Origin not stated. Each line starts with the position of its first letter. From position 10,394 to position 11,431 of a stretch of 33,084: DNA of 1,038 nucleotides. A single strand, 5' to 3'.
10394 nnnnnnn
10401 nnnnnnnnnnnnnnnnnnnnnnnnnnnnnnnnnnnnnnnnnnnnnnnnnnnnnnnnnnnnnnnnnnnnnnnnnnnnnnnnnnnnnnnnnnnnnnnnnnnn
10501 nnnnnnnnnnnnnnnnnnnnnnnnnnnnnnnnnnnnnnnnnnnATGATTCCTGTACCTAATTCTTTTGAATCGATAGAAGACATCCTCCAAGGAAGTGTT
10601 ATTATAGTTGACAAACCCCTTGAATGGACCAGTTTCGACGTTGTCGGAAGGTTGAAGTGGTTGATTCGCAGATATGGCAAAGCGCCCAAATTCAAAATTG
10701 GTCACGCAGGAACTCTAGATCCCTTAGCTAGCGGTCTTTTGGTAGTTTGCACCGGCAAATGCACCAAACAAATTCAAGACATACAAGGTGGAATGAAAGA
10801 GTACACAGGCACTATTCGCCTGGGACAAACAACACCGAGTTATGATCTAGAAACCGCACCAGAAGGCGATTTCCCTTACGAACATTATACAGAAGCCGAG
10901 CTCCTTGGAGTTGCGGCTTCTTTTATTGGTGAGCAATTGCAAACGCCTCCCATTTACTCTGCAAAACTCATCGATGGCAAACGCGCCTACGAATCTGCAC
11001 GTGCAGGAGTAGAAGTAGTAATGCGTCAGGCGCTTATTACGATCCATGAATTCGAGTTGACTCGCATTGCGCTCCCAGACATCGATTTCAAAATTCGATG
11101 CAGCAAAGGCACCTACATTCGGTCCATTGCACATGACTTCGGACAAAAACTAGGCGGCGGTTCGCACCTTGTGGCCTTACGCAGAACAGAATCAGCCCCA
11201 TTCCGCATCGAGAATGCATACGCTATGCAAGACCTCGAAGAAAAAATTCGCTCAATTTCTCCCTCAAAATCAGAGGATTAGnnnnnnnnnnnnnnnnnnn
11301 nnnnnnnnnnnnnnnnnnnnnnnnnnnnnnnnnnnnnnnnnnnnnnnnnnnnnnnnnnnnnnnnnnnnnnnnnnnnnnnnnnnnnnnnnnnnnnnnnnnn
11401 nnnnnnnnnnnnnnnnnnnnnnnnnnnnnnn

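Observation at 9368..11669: Two ~246-bp composite short-period repeat modules in inverted orientation bracket the redoxin-truB gene pair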

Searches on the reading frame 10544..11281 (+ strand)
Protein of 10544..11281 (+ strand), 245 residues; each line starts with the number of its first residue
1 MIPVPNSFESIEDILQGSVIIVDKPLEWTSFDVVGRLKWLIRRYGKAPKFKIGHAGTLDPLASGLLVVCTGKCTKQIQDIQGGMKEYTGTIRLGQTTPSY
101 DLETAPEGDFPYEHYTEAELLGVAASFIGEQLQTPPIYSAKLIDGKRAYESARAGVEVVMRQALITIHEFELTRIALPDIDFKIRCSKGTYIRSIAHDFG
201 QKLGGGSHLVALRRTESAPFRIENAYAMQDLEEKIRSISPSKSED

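Call 10: search_protein_families(library=pfam, proteins=[window:10544-11281:+])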
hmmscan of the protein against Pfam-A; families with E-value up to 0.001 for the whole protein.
window:10544-11281:+ (245 aa): 2 families
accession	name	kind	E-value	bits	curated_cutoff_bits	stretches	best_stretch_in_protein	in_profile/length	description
PF01509.24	TruB_N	-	1.2e-45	156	27.3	1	51-192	8-149/149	TruB family pseudouridylate synthase (N terminal domain)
PF16198.10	TruB_C_2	-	5.1e-10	39.8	29.3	1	193-234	1-42/66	tRNA pseudouridylate synthase B C-terminal domain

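Call 11: find_encoding_contigs(protein=window:10544-11281:+, flank=10000, max_places=10)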
Protein window:10544-11281:+ (245 aa): 3 contigs read that carry it; 3 places shown.
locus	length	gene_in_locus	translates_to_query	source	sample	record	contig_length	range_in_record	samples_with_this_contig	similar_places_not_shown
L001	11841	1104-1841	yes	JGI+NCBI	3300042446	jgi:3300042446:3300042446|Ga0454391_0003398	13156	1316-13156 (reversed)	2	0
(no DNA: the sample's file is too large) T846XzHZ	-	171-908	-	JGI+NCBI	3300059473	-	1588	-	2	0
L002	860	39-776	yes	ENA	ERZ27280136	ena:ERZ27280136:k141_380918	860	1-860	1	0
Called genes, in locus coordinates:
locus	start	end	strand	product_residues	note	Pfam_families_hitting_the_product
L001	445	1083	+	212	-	PF00578:AhpC-TSA, PF08534:Redoxin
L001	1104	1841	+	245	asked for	PF01509:TruB_N, PF16198:TruB_C_2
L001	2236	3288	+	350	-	PF02547:Queuosine_synth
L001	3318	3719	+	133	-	PF05154:TM2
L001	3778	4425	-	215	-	PF13505:OMP_b-brl (weak), PF13568:OMP_b-brl_2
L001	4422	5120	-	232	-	PF13568:OMP_b-brl_2 (weak)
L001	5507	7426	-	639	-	PF01553:Acyltransferase, PF00501:AMP-binding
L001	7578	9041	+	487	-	-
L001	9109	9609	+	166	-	-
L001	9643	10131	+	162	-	-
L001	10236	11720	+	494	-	PF00512:HisKA, PF02518:HATPase_c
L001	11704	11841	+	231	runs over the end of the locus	PF00072:Response_reg, PF00486:Trans_reg_C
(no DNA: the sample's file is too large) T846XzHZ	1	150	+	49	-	?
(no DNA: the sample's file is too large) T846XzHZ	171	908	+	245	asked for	PF01509:TruB_N, PF16198:TruB_C_2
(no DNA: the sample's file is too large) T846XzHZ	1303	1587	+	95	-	?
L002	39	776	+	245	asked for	PF01509:TruB_N, PF16198:TruB_C_2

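Call 34: find_homologous_proteins(query=window:10544-11281:+, max_evalue=1e-40)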
Query window:10544-11281:+ (245 aa): 7995 proteins with E <= 1e-40 among 8000 candidates; the best 120 are listed.
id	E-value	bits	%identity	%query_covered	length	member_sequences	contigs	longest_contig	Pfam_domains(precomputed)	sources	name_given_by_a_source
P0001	4.4e-158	542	99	100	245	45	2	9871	PF01509.24,PF16198.11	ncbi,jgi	jgi:tRNA pseudouridine55 synthase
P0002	5.1e-137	473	91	100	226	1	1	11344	PF01509.24,PF16198.11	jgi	-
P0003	1.1e-126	439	80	96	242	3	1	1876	PF01509.24,PF16198.11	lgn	-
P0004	1.5e-125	435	78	97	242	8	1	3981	PF01509.24,PF16198.11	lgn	-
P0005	4.1e-116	405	76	97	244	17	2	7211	PF01509.24,PF16198.11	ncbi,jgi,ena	jgi:tRNA pseudouridine55 synthase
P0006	1.5e-115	403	76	97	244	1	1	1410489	PF01509.24,PF16198.11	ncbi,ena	-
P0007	2.1e-115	402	76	97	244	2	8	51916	PF01509.24,PF16198.11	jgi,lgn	jgi:tRNA pseudouridine55 synthase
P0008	2.2e-115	402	75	98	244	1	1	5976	PF01509.24,PF16198.11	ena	-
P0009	3.3e-113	395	69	98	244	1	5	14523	PF01509.24,PF16198.11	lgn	-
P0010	8.5e-111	387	69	99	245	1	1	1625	PF01509.24,PF16198.11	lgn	-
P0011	8.1e-107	374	70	96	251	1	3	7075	PF01509.24,PF16198.11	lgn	-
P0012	2.0e-106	373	70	96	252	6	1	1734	PF01509.24,PF16198.11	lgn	-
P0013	7.3e-106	371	68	96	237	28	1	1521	PF01509.24,PF16198.11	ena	-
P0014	1.3e-105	370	70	93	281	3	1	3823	PF01509.24,PF16198.11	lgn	-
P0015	3.3e-104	366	67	97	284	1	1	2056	PF01509.24,PF16198.11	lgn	-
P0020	3.5e-99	349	64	96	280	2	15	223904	PF01509.24,PF16198.11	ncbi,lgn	-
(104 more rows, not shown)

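Call 35: find_encoding_contigs(protein=P0001, flank=10000, max_places=6)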
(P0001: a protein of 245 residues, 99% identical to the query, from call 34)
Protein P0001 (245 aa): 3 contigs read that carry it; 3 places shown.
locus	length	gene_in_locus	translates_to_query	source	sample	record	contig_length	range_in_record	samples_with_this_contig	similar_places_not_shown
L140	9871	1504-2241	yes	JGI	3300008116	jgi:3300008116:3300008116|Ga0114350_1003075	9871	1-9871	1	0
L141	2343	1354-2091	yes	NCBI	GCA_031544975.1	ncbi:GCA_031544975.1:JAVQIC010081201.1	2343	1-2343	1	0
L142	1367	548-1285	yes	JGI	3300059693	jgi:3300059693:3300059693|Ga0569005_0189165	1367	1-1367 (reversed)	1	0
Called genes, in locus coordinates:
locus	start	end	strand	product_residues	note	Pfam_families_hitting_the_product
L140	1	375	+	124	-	?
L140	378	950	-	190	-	PF01923:Cob_adeno_trans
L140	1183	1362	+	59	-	-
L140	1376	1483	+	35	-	-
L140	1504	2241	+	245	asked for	PF01509:TruB_N, PF16198:TruB_C_2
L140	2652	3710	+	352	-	-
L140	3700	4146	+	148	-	-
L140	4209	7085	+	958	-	PF00989:PAS, PF08448:PAS_4, PF13188:PAS_8 (weak), PF08447:PAS_3 (weak), PF13426:PAS_9, PF02518:HATPase_c, PF14501:HATPase_c_5 (weak)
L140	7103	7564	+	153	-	PF00072:Response_reg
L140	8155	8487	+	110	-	PF01923:Cob_adeno_trans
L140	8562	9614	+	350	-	PF02547:Queuosine_synth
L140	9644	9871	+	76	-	?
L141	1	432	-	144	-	?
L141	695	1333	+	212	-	PF00578:AhpC-TSA, PF08534:Redoxin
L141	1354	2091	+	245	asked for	PF01509:TruB_N, PF16198:TruB_C_2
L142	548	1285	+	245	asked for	PF01509:TruB_N, PF16198:TruB_C_2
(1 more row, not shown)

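Call 36: find_encoding_contigs(protein=P0002, flank=10000, max_places=4)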
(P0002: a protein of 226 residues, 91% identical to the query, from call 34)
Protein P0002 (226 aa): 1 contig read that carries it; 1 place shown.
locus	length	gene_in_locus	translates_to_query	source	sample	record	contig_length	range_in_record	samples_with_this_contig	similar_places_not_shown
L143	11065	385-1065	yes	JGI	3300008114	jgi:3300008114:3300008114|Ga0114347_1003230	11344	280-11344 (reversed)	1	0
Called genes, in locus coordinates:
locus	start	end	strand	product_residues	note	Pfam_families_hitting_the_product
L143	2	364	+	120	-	?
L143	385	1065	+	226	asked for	PF01509:TruB_N, PF16198:TruB_C_2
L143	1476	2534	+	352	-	-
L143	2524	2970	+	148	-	-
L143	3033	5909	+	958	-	PF00989:PAS, PF08448:PAS_4, PF13188:PAS_8 (weak), PF08447:PAS_3 (weak), PF13426:PAS_9, PF02518:HATPase_c, PF14501:HATPase_c_5 (weak)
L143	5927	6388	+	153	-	PF00072:Response_reg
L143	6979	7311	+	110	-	PF01923:Cob_adeno_trans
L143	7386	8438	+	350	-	PF02547:Queuosine_synth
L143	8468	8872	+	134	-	PF05154:TM2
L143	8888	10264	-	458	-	PF00501:AMP-binding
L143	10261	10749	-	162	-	PF01553:Acyltransferase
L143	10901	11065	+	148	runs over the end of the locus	?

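Call 37: find_encoding_contigs(protein=P0006, flank=10000, max_places=3)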
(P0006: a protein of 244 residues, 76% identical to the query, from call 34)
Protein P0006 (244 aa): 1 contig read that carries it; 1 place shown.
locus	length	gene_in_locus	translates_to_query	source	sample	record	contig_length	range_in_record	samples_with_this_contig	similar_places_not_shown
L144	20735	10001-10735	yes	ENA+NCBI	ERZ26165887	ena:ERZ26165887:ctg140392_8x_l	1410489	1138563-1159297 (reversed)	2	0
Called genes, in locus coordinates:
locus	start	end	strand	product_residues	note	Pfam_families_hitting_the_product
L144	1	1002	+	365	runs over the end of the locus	PF06580:His_kinase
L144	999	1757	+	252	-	PF00072:Response_reg, PF04397:LytTR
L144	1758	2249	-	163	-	-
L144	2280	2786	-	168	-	-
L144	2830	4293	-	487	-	-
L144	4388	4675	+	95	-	-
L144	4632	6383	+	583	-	PF01553:Acyltransferase, PF00501:AMP-binding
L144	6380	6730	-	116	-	PF05154:TM2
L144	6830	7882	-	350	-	PF02547:Queuosine_synth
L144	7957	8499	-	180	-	PF01923:Cob_adeno_trans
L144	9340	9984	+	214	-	PF00578:AhpC-TSA, PF08534:Redoxin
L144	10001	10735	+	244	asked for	PF01509:TruB_N, PF16198:TruB_C_2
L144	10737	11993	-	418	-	PF00696:AA_kinase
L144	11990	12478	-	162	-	PF00583:Acetyltransf_1, PF13673:Acetyltransf_10, PF13508:Acetyltransf_7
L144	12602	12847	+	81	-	PF02033:RBFA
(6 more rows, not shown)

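Call 43: find_encoding_contigs(protein=P0007, flank=6000, max_places=3)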
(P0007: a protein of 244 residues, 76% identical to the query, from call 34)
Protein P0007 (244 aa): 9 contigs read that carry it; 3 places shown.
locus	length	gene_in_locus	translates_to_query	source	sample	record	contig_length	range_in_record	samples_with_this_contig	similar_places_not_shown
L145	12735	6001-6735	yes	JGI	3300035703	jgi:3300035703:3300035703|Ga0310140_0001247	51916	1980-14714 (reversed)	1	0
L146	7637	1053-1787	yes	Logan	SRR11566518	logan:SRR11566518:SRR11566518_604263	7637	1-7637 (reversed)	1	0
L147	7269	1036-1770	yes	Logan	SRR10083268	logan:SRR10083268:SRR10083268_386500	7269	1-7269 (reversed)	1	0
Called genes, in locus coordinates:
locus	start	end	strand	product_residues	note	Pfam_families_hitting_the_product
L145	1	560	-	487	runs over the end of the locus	-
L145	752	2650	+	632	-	PF01553:Acyltransferase, PF00501:AMP-binding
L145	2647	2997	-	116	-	PF05154:TM2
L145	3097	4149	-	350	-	PF02547:Queuosine_synth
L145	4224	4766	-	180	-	PF01923:Cob_adeno_trans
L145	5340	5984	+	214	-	PF00578:AhpC-TSA, PF08534:Redoxin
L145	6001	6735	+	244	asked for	PF01509:TruB_N, PF16198:TruB_C_2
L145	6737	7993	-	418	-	PF00696:AA_kinase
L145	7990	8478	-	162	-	PF00583:Acetyltransf_1, PF13673:Acetyltransf_10 (weak), PF13508:Acetyltransf_7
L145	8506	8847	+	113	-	PF02033:RBFA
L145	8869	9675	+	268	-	PF13489:Methyltransf_23, PF13847:Methyltransf_31, PF08241:Methyltransf_11, PF08242:Methyltransf_12, PF13649:Methyltransf_25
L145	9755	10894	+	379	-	PF02687:FtsX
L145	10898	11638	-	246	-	PF00081:Sod_Fe_N, PF02777:Sod_Fe_C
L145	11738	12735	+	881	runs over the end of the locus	PF05170:AsmA, PF05359:DUF748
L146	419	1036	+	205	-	PF00578:AhpC-TSA, PF08534:Redoxin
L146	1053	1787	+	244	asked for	PF01509:TruB_N, PF16198:TruB_C_2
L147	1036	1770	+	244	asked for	PF01509:TruB_N, PF16198:TruB_C_2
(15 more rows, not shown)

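Call 44: find_encoding_contigs(protein=P0009, flank=6000, max_places=3)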
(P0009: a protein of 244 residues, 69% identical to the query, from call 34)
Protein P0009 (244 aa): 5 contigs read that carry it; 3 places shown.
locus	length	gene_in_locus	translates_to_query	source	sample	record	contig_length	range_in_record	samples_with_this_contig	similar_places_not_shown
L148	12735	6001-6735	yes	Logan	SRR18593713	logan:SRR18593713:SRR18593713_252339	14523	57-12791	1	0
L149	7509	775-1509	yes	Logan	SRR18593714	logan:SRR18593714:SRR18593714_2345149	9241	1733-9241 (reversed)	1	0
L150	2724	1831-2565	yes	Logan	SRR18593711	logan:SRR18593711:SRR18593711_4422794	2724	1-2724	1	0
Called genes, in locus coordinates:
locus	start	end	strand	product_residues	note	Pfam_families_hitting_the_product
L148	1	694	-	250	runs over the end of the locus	?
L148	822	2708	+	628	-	PF01553:Acyltransferase, PF00501:AMP-binding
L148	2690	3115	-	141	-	PF05154:TM2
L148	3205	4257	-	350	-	PF02547:Queuosine_synth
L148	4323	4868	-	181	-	PF01923:Cob_adeno_trans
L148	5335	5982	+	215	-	PF00578:AhpC-TSA (weak), PF08534:Redoxin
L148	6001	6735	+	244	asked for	PF01509:TruB_N, PF16198:TruB_C_2 (weak)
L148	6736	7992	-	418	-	PF00696:AA_kinase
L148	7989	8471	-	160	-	PF00583:Acetyltransf_1, PF13673:Acetyltransf_10 (weak), PF13508:Acetyltransf_7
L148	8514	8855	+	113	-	PF02033:RBFA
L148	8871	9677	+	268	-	PF08003:Methyltransf_9 (weak), PF01739:CheR (faint), PF13489:Methyltransf_23, PF13847:Methyltransf_31, PF08241:Methyltransf_11, PF08242:Methyltransf_12, PF13649:Methyltransf_25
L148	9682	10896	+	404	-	PF12704:MacB_PCD (weak), PF02687:FtsX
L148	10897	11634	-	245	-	PF00081:Sod_Fe_N, PF02777:Sod_Fe_C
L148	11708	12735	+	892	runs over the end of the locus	PF05359:DUF748, PF13116:YhdP (faint)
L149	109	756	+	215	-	PF00578:AhpC-TSA (weak), PF08534:Redoxin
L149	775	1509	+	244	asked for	PF01509:TruB_N, PF16198:TruB_C_2 (weak)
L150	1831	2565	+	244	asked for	PF01509:TruB_N, PF16198:TruB_C_2 (weak)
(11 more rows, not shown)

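Call 60: search_protein_families(library=pfam, proteins=[L140:2652-3710:+, L140:3700-4146:+, L001:3778-4425:-, L001:4422-5120:-], max_evalue=0.05)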
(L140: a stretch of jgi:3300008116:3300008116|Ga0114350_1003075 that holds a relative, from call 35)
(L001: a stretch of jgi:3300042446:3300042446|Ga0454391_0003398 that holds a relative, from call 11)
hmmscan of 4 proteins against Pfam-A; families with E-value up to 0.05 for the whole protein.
L140:2652-3710:+ (352 aa): 0 families

L140:3700-4146:+ (148 aa): 0 families

L001:3778-4425:- (215 aa): 2 families
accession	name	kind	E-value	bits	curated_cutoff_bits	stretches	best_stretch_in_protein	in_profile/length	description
PF13568.12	OMP_b-brl_2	-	4.9e-09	36.9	27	1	22-193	22-174/175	Outer membrane protein beta-barrel domain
PF13505.12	OMP_b-brl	-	1.7e-05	25.5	28.7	1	9-211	3-171/175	Outer membrane protein beta-barrel domain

L001:4422-5120:- (232 aa): 1 family
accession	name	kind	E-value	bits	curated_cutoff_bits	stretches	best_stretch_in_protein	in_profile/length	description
PF13568.12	OMP_b-brl_2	-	1.5e-06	28.8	27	1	23-198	11-174/175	Outer membrane protein beta-barrel domain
